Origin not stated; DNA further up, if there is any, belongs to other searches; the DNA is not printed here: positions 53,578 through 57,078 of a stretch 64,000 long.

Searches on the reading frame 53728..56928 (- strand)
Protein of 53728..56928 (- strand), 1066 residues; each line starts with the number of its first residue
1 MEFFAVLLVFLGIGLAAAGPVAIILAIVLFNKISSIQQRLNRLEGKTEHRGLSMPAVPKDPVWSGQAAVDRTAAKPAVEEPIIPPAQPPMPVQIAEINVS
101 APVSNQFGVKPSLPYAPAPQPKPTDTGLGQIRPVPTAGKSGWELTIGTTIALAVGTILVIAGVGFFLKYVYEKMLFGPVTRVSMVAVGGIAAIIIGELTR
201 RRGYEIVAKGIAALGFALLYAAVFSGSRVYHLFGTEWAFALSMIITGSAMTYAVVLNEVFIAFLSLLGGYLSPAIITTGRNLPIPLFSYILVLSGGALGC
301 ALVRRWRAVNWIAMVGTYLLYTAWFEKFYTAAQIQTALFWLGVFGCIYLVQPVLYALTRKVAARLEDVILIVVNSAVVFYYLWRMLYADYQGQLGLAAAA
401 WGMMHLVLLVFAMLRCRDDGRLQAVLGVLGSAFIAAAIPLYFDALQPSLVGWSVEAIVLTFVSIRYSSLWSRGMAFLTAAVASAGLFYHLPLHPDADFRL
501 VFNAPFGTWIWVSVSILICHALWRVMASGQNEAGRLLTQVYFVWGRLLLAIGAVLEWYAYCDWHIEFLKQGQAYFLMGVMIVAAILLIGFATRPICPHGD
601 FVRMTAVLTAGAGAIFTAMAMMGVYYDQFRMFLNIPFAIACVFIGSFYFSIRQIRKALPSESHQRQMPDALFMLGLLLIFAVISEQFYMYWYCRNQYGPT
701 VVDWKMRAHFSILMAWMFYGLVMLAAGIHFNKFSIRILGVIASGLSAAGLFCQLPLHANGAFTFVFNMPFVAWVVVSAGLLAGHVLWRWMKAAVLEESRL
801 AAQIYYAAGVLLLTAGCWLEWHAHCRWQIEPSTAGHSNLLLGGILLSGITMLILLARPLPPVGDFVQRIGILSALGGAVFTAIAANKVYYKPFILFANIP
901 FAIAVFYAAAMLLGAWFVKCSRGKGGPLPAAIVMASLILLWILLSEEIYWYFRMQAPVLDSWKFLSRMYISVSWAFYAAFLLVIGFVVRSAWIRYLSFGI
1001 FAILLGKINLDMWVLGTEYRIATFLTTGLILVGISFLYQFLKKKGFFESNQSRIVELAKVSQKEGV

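Call 34: search_protein_families(library=pfam, proteins=[window:53728-56928:-], max_evalue=0.01)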
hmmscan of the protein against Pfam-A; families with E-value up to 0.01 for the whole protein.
window:53728-56928:- (1066 aa): 2 families
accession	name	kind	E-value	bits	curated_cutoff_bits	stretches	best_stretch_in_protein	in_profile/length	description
PF10101.14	DUF2339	-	5.7e-64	217.5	33.6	2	148-751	2-626/659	Predicted membrane protein (DUF2339)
PF09925.14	DUF2157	-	5.2e-06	26.7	32.4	1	148-254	35-140/146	Predicted membrane protein (DUF2157)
